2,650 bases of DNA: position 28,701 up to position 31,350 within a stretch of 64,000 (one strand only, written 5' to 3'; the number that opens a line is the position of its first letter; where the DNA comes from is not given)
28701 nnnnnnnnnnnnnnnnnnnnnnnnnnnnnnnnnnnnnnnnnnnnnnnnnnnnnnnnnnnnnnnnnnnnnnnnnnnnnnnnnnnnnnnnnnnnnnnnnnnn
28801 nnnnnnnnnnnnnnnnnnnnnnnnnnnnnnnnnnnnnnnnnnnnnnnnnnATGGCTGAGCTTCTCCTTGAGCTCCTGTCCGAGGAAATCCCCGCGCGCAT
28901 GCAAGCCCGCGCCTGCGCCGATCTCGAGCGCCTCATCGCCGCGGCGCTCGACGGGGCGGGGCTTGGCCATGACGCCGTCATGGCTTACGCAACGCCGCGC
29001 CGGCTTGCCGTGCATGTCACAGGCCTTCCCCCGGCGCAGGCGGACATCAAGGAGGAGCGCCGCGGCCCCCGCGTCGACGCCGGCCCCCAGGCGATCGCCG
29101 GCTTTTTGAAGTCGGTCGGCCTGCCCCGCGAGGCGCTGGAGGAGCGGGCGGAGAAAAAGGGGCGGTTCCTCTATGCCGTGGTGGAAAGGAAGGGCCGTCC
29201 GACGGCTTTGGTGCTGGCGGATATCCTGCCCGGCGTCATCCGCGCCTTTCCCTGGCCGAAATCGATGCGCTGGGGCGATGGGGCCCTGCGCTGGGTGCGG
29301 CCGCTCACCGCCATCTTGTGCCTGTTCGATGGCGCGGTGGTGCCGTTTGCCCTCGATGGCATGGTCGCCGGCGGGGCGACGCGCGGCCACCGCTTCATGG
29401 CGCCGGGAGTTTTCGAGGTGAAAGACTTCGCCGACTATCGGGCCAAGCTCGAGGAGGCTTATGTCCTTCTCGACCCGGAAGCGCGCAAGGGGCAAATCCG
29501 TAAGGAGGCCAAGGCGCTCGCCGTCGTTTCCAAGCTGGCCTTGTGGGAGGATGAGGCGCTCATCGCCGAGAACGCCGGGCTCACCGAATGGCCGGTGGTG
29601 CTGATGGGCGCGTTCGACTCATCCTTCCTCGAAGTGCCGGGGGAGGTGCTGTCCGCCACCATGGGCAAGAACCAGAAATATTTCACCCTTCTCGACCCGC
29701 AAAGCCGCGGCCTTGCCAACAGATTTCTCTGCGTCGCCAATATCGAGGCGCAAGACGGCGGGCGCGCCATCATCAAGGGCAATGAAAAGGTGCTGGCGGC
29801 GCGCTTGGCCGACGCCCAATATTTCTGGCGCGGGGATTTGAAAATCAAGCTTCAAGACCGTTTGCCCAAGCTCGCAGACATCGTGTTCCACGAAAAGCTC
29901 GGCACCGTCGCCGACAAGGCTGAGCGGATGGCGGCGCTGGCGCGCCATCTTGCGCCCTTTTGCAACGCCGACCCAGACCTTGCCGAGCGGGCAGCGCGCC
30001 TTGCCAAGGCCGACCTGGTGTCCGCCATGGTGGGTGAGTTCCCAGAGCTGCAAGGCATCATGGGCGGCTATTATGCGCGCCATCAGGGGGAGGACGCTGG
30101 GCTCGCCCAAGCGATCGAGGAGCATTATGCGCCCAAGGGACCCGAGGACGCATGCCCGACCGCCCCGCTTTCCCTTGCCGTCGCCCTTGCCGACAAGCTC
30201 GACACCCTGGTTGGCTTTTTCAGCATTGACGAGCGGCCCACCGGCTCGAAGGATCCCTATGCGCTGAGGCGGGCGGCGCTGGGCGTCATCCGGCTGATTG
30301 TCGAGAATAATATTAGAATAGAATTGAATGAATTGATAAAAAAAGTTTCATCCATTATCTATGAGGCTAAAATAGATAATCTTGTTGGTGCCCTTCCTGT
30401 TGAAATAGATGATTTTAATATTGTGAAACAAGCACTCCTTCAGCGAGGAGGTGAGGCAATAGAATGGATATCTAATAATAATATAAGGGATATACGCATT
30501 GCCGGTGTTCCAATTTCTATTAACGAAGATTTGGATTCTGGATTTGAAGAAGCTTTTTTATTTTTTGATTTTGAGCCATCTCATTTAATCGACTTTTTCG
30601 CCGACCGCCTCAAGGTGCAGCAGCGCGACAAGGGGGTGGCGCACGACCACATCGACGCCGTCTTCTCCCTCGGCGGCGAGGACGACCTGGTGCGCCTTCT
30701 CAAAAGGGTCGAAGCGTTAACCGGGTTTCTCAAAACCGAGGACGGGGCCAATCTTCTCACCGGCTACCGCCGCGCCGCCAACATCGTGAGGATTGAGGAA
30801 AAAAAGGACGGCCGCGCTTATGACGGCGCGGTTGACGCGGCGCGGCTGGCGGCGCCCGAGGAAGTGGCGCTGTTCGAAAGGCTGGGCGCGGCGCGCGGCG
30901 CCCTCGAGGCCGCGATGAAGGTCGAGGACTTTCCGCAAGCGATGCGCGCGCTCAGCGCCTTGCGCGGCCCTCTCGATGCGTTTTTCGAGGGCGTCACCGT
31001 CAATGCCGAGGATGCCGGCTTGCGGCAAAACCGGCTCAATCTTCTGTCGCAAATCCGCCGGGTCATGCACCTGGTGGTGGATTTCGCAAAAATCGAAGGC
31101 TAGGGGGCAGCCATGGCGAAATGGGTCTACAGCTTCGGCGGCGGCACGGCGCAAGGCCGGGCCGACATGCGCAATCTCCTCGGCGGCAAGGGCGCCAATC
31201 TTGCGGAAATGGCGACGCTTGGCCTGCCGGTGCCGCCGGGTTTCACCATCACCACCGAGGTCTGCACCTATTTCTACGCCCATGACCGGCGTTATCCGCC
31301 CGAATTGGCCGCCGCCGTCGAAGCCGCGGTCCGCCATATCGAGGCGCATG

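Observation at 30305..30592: In-frame patch of about 32% G+C (about 97 codons) inside the about 70% G+C glyS gene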

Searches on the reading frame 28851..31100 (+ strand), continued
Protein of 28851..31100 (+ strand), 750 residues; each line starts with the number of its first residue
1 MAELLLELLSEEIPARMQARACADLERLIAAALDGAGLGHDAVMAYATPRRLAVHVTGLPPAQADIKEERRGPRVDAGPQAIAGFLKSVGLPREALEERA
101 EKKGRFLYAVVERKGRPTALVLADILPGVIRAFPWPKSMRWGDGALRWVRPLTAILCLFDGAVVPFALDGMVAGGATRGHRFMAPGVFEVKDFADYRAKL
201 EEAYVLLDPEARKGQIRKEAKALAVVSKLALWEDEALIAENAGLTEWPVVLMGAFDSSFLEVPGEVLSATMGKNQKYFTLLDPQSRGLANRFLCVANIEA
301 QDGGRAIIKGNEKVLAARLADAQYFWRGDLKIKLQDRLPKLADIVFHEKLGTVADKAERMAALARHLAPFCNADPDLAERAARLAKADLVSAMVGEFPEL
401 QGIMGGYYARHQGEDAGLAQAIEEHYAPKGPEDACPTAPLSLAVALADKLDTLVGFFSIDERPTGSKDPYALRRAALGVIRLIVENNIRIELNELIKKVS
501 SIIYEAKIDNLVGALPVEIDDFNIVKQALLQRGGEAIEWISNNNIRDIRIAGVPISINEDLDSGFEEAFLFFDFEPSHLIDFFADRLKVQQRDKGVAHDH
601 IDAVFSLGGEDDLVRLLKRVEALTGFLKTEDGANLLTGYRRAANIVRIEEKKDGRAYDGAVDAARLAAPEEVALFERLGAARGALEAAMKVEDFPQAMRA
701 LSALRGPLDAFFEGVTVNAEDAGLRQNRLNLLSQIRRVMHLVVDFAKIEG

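Call 63: search_protein_families(proteins=[window:28851-31100:+], library=ncbifam, max_evalue=1e-10)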
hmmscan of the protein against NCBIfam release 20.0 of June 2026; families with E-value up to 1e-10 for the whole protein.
window:28851-31100:+ (750 aa): 2 families
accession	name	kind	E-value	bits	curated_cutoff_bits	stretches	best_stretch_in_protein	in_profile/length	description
TIGR00211.2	glyS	equivalog_domain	3.2e-227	756.3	300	2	3-503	1-509/684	glycine--tRNA ligase subunit beta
NF011499.0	PRK14908.1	equivalog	5.7e-142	475.2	1244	2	2-507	312-826/998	glycine--tRNA ligase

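Call 72: fold_search(model_id=the predicted structure, library=pdb)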
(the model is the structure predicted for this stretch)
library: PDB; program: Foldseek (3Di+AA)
matches with E <= 10: 285; with E <= 0.001: 13
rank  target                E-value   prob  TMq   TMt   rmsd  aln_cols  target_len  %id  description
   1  9a71_B                2.1e-47  1.00  0.75  0.82   6.0       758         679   31  Integrative model of BUK-SYGB by crosslinking MS and deep learning (released 2024-09-18)
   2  7lu4_A                1.4e-43  1.00  0.74  0.58   5.7       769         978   33  Crystal structure of bacterial glycyl tRNA synthetase in complex with glycine (released 2021-08-04)
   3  7lu4_B                1.7e-43  1.00  0.75  0.59   5.2       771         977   32  Crystal structure of bacterial glycyl tRNA synthetase in complex with glycine (released 2021-08-04)
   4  7yse_C                4.0e-43  1.00  0.72  0.83   4.7       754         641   32  Crystal structure of E. coli heterotetrameric GlyRS in complex with tRNA (released 2023-02-01)
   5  8ie2_E                7.4e-41  1.00  0.73  0.79   7.7       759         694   29  Crystal structure of Lactiplantibacillus plantarum GlyRS (released 2023-06-07)
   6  7yse_D                2.3e-39  1.00  0.72  0.83   5.0       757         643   32  Crystal structure of E. coli heterotetrameric GlyRS in complex with tRNA (released 2023-02-01)
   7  7eiv_D                6.8e-38  1.00  0.64  0.84   4.8       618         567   35  heterotetrameric glycyl-tRNA synthetase from Escherichia coli (released 2021-08-11)
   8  8ie2_F                8.1e-38  1.00  0.71  0.83   5.9       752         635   27  Crystal structure of Lactiplantibacillus plantarum GlyRS (released 2023-06-07)
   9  8h1c_A                3.8e-37  1.00  0.76  0.59   5.7       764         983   28  Cryo-EM structure of Oryza sativa plastid glycyl-tRNA synthetase in complex with two tRNAs (one in tRNA binding state  (released 2023-04-26)
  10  7eiv_C                1.1e-36  1.00  0.63  0.87   3.9       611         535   34  heterotetrameric glycyl-tRNA synthetase from Escherichia coli (released 2021-08-11)
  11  7xof_B                1.6e-36  1.00  0.68  0.56   5.5       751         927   26  Crystal structure of Oryza sativa plastid glycyl-tRNA synthetase (released 2023-05-24)
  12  7xof_A                2.5e-36  1.00  0.72  0.59   5.2       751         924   26  Crystal structure of Oryza sativa plastid glycyl-tRNA synthetase (released 2023-05-24)
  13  7xjy_A                5.0e-27  1.00  0.54  0.54   4.4       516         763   30  Cryo-EM structure of Oryza sativa plastid glycyl-tRNA synthetase (apo form) (released 2023-05-03)
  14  5yhf                  1.4e-02  0.15  0.09  0.09  30.4       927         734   10  Crystal structure of SecDF in Super-membrane-facing form (released 2018-02-14)
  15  4x4o_C                3.3e-02  1.00  0.14  0.22   4.6       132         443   14  Crystal structure of the A.fulgidus CCA-adding enzyme in complex with a G70A arginyl-tRNA minihelix and CTP (released 2015-02-11)
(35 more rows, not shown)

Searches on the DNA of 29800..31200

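Call 20: search_rna_families(source=window, start=29800, end=31200, threshold=evalue, max_evalue=1)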
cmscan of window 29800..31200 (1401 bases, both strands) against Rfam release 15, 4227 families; matches with E-value up to 1: 0.
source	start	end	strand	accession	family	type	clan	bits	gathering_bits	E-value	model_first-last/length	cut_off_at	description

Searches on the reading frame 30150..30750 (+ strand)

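Call 36: search_solved_structures(query=window:30150-30750:+, show_alignments=3, max_evalue=0.001)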
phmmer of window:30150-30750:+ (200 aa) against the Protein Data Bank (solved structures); distinct sequences matched with E-value up to 0.001: 5.
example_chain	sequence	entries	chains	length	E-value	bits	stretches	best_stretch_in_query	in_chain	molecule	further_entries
7eiv_C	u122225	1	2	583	6.6e-18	68.4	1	3-77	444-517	Glycine--tRNA ligase beta subunit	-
7yse_C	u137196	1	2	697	8.5e-18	68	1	3-77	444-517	Glycine--tRNA ligase beta subunit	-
8ie2_H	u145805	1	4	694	1.1e-12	51.3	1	3-59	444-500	Glycine--tRNA ligase beta subunit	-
7lu4_A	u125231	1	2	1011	2.4e-12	50.2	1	3-64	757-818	Multifunctional fusion protein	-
7xjy_A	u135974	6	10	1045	3.5e-07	33.4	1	7-66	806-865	Glycine--tRNA ligase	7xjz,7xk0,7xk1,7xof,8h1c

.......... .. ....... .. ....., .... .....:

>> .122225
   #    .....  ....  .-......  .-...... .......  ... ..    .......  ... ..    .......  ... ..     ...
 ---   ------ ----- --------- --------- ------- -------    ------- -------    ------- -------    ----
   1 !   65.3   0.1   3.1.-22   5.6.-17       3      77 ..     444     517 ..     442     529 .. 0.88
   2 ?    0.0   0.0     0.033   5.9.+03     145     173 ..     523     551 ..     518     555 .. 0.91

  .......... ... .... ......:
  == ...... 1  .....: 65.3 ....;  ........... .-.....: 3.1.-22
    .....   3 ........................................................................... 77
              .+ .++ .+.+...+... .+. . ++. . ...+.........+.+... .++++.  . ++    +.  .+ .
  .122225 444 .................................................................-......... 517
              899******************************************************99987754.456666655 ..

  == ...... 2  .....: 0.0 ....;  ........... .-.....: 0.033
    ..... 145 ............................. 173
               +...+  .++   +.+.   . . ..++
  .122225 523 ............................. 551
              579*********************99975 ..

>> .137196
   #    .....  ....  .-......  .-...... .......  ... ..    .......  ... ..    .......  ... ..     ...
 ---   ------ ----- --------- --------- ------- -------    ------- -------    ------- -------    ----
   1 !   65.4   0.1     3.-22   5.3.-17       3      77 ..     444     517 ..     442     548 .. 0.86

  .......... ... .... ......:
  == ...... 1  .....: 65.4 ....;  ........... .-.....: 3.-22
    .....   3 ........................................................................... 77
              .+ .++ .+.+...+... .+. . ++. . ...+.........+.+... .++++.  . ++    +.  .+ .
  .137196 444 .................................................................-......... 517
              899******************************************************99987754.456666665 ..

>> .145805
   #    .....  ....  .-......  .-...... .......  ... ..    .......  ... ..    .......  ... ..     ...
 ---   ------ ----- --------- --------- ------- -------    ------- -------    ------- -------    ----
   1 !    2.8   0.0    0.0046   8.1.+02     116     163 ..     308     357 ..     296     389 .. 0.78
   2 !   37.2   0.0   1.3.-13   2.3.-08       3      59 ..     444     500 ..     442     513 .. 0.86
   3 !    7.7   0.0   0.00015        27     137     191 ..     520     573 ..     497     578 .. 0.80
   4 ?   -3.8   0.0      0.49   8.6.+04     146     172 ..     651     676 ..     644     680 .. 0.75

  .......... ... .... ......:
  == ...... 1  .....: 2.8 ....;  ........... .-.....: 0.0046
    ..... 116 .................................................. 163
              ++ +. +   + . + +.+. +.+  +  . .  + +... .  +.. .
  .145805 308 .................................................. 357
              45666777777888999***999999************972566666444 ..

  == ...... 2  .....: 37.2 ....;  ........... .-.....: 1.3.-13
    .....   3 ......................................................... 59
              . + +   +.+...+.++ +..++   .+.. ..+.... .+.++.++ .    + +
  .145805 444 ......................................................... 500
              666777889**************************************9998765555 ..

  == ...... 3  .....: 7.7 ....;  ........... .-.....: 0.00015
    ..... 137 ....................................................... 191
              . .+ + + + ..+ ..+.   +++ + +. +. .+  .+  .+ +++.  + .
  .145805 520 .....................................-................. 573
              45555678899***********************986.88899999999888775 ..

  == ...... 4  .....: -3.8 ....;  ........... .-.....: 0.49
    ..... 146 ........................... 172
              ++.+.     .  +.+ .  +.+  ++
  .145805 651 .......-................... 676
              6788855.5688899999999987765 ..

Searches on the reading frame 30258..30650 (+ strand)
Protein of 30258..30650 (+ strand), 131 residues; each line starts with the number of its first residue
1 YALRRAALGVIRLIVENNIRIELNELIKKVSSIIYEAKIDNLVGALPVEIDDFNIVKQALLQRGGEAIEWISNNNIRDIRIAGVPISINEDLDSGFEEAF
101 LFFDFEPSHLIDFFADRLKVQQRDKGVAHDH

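Call 70: find_related_loci(query=window:30258-30650:+, collection=metagenome_contigs, flank=3000)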
Query window:30258-30650:+ (131 aa) in metagenome_contigs; peptide patterns used: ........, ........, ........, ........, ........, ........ (x = any residue, [..] = any of these).
541 stretches matched a pattern, but none encodes a relative of the query by tblastn (E <= 1e-3).

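Call 81: find_related_loci(query=window:30258-30650:+, collection=viral_contigs, flank=3000)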
Query window:30258-30650:+ (131 aa) in viral_contigs; peptide patterns used: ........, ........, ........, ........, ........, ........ (x = any residue, [..] = any of these).
9 stretches matched a pattern, but none encodes a relative of the query by tblastn (E <= 1e-3).
